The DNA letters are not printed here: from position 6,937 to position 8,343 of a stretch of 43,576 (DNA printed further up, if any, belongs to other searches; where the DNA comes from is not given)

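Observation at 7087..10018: HAD-like / Ftr-like / PfkB-kinase triad embedded in the purine operon where GAR transformylase is missing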

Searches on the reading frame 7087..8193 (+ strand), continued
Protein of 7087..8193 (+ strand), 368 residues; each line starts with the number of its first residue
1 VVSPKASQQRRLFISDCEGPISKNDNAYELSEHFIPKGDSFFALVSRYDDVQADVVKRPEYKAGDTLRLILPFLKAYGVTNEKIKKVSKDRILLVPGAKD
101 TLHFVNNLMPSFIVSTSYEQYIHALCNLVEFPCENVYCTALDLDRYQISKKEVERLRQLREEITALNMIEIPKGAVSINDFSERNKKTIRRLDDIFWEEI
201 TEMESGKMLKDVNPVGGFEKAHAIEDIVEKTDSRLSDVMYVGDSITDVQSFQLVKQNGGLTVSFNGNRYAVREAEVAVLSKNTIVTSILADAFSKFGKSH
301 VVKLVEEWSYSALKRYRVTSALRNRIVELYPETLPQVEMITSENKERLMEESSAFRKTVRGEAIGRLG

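Call 54: find_encoding_contigs(protein=P0373, flank=10000, max_places=1)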
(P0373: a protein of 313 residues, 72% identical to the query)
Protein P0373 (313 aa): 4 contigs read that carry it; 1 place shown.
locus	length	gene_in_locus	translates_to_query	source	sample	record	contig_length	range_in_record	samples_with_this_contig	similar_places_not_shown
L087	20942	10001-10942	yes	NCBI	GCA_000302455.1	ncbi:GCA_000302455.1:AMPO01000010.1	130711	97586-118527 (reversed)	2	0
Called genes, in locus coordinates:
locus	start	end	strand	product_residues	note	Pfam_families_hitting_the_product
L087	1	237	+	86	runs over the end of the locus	PF09880:EhaE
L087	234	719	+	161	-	PF09879:EhaF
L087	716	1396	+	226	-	PF09878:EhaG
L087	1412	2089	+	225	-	PF10125:NADHdeh_related, PF00361:Proton_antipo_M (weak)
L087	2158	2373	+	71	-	PF27656:Prd_NiFe_hyd_3_EhaI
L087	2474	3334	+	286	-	PF00146:NADHdh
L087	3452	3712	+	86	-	PF27339:Prd_NiFe_hyd_3_EhaK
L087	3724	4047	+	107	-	PF09877:EhaL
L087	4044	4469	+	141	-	PF09218:EhaM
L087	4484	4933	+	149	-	PF01058:Oxidored_q6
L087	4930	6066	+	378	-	PF00374:NiFeSe_Hases, PF00346:Complex1_49kDa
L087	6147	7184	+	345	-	PF13237:Fer4_10 (weak), PF12838:Fer4_7, PF13237:Fer4_10, PF14697:Fer4_21, PF13187:Fer4_9, PF13237:Fer4_10, PF12838:Fer4_7, PF13187:Fer4_9, +14 more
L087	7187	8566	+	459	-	PF14697:Fer4_21, PF12838:Fer4_7, PF14697:Fer4_21, PF12838:Fer4_7, PF13237:Fer4_10, PF00037:Fer4, PF13187:Fer4_9, PF13237:Fer4_10, +28 more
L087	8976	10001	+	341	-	-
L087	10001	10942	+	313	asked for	PF01913:FTR, PF02741:FTR_C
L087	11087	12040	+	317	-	PF00294:PfkB, PF08543:Phos_pyr_kin (weak)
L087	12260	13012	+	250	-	PF13187:Fer4_9, PF00037:Fer4, PF12838:Fer4_7, PF13237:Fer4_10, PF14697:Fer4_21, PF25160:LdpA_Fe-S-bd, PF00037:Fer4, PF12838:Fer4_7, +18 more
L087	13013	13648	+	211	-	PF00571:CBS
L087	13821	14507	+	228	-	PF00753:Lactamase_B, PF19583:ODP (faint)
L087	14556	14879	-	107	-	-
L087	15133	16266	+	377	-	PF01053:Cys_Met_Meta_PP, PF00155:Aminotran_1_2 (weak)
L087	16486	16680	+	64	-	PF21965:SAMP2, PF02597:ThiS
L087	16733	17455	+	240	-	PF00899:ThiF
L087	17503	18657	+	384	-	PF22025:ThiI_fer, PF02926:THUMP, PF02568:ThiI, PF06508:QueC (faint)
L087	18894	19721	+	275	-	PF01946:Thi4, PF00890:FAD_binding_2 (weak), PF01266:DAO (weak), PF01494:FAD_binding_3, PF03486:HI0933_like, PF07992:Pyr_redox_2 (weak), PF12831:FAD_oxidored, PF13450:NAD_binding_8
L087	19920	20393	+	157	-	PF03473:MOSC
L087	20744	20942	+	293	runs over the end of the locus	PF01680:SOR_SNZ, PF05690:ThiG (weak)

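Call 58: search_protein_families(library=ncbifam, proteins=[L017:7087-7902:-, L019:7100-7915:-, L018:4421-5299:-, L020:3178-3996:+, L021:6444-7259:+, L077:7186-7992:+, L022:3765-5162:+, L087:8976-10001:+, L062:1136-2224:+], max_evalue=0.00001)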
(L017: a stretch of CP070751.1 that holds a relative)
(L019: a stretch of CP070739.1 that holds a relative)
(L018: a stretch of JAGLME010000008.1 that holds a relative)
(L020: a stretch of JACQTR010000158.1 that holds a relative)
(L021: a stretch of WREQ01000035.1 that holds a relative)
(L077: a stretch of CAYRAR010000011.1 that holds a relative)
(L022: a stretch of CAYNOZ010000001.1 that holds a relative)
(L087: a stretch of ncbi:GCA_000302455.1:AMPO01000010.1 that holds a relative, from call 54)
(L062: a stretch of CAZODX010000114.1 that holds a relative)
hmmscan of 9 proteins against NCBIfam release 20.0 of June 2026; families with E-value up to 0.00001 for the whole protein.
L017:7087-7902:- (271 aa): 3 families
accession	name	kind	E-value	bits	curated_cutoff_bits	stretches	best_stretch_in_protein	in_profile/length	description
TIGR00639.1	PurN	equivalog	2.7e-15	56.4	150.1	1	57-178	46-157/192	phosphoribosylglycinamide formyltransferase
NF004684.0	PRK06027.1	subfamily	1.8e-06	27.8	223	0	53-172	129-237/286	formyltetrahydrofolate deformylase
TIGR00655.1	PurU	equivalog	5.8e-06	26.1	285.95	0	55-171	126-231/280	formyltetrahydrofolate deformylase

L019:7100-7915:- (271 aa): 2 families
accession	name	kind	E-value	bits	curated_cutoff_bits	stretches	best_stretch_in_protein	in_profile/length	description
TIGR00639.1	PurN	equivalog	3.2e-16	59.4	150.1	1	19-179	14-158/192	phosphoribosylglycinamide formyltransferase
NF004684.0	PRK06027.1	subfamily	1.9e-06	27.8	223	1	85-171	150-236/286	formyltetrahydrofolate deformylase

L018:4421-5299:- (292 aa): 1 family
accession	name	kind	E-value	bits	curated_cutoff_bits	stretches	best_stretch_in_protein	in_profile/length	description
TIGR00639.1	PurN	equivalog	1e-17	64.3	150.1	1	37-221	14-176/192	phosphoribosylglycinamide formyltransferase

L020:3178-3996:+ (272 aa): 2 families
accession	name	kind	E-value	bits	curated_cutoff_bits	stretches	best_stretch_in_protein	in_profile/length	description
TIGR00639.1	PurN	equivalog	8.9e-16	58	150.1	1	19-177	14-151/192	phosphoribosylglycinamide formyltransferase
NF004684.0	PRK06027.1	subfamily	1.5e-06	28.1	223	1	90-176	150-236/286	formyltetrahydrofolate deformylase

L021:6444-7259:+ (271 aa): 1 family
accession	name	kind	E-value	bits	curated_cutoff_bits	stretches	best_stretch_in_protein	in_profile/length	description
TIGR00639.1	PurN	equivalog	3.2e-18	65.9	150.1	1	20-175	14-149/192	phosphoribosylglycinamide formyltransferase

L077:7186-7992:+ (268 aa): 2 families
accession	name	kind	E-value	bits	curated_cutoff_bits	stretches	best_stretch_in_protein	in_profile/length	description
TIGR00639.1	PurN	equivalog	2e-17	63.4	150.1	1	26-178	20-156/192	phosphoribosylglycinamide formyltransferase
NF004684.0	PRK06027.1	subfamily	5.3e-08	32.9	223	1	85-172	149-236/286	formyltetrahydrofolate deformylase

L022:3765-5162:+ (465 aa): 17 families
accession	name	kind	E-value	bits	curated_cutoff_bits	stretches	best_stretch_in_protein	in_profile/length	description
TIGR01142.1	purT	equivalog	1.2e-120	402.9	502.15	1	21-445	1-379/380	phosphoribosylglycinamide formyltransferase 2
NF006766.0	PRK09288.1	equivalog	3.3e-118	394.9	339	1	16-447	9-394/396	formate-dependent phosphoribosylglycinamide formyltransferase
NF004679.0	PRK06019.1-5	equivalog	3.8e-36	124.7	326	1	20-356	3-302/376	5-(carboxyamino)imidazole ribonucleotide synthase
TIGR01161.1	purK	equivalog_domain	4.3e-35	121.6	318.4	1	22-353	2-297/362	5-(carboxyamino)imidazole ribonucleotide synthase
NF004675.0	PRK06019.1-1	equivalog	4e-32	111.4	375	2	22-221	12-199/375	5-(carboxyamino)imidazole ribonucleotide synthase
NF004676.0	PRK06019.1-2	equivalog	2.1e-25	89.5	387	2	21-224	12-203/363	5-(carboxyamino)imidazole ribonucleotide synthase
NF004677.0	PRK06019.1-3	equivalog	6.4e-22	77.9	441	1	23-328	15-284/389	5-(carboxyamino)imidazole ribonucleotide synthase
NF004680.0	PRK06019.1-6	equivalog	2.7e-17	62.6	327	1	19-221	17-210/405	5-(carboxyamino)imidazole ribonucleotide synthase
TIGR01205.1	D_ala_D_alaTIGR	subfamily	5.8e-11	41.9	245.65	1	112-320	97-287/318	D-alanine--D-alanine ligase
NF002527.0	PRK01966.1-3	equivalog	8.2e-11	41.7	310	1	111-320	108-298/332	D-alanine--D-alanine ligase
NF009405.0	PRK12767.1-4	equivalog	1.7e-07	30.5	390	0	34-217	17-205/320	carbamoyl phosphate synthase-like protein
NF004678.0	PRK06019.1-4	equivalog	3.3e-07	29.4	444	1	81-354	41-275/355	5-(carboxyamino)imidazole ribonucleotide synthase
TIGR00877.1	purD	equivalog_domain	4.4e-07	29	288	1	69-215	50-197/425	phosphoribosylamine--glycine ligase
TIGR00768.1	rimK_fam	subfamily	9.4e-07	28.5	143.4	1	78-209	38-171/276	RimK family alpha-L-glutamate ligase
TIGR01369.1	CPSaseII_lrg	equivalog_domain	1.3e-06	26.3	1027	0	58-195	57-198/1052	carbamoyl-phosphate synthase (glutamine-hydrolyzing) large subunit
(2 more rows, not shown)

L087:8976-10001:+ (341 aa): 0 families

L062:1136-2224:+ (362 aa): 1 family
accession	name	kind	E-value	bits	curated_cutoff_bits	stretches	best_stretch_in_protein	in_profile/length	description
TIGR00639.1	PurN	equivalog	9.2e-08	31.8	150.1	0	76-199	13-112/192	phosphoribosylglycinamide formyltransferase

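Call 76: predict_structure(alignment_id=A2)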
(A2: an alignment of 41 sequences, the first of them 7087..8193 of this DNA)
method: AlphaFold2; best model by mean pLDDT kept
length: 368 residues; sequences in the alignment: 41
mean_pLDDT: 93.6   pTM: 0.91
mean pLDDT of the five models: 93.6, 93.0, 92.7, 92.6, 92.5
residues with pLDDT >= 90: 311; 70-90: 47; 50-70: 5; < 50: 5
segments of 3 or more residues with pLDDT < 50: 1-5
pLDDT, mean of each block of 10 residues (from residue 1): 56 96 95 97 95 89 91 98 97 96 95 97 97 97 97 98 97 93 98 98 96 94 98 97 96 98 96 97 95 95 93 85 86 92 97 92 75
secondary structure, 60 per line:
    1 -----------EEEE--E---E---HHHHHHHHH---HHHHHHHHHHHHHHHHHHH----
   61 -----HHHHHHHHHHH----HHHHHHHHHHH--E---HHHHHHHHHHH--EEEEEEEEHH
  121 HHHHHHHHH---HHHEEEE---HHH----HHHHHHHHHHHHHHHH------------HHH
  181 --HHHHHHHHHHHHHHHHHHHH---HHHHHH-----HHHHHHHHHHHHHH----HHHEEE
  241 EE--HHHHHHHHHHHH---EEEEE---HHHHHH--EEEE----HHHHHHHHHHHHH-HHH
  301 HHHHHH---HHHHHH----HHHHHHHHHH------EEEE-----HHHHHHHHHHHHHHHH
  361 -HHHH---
elements in order: E12-15 H26-34 H38-56 H66-76 H81-91 H98-108 E111-118 H119-129 E136-139 H150-165 H183-202 H206-211 H217-230 E238-242 H245-256 E260-264 H268-273 E276-279 H284-296 H298-306 H310-315 H320-329 E336-339 H345-360 H362-365
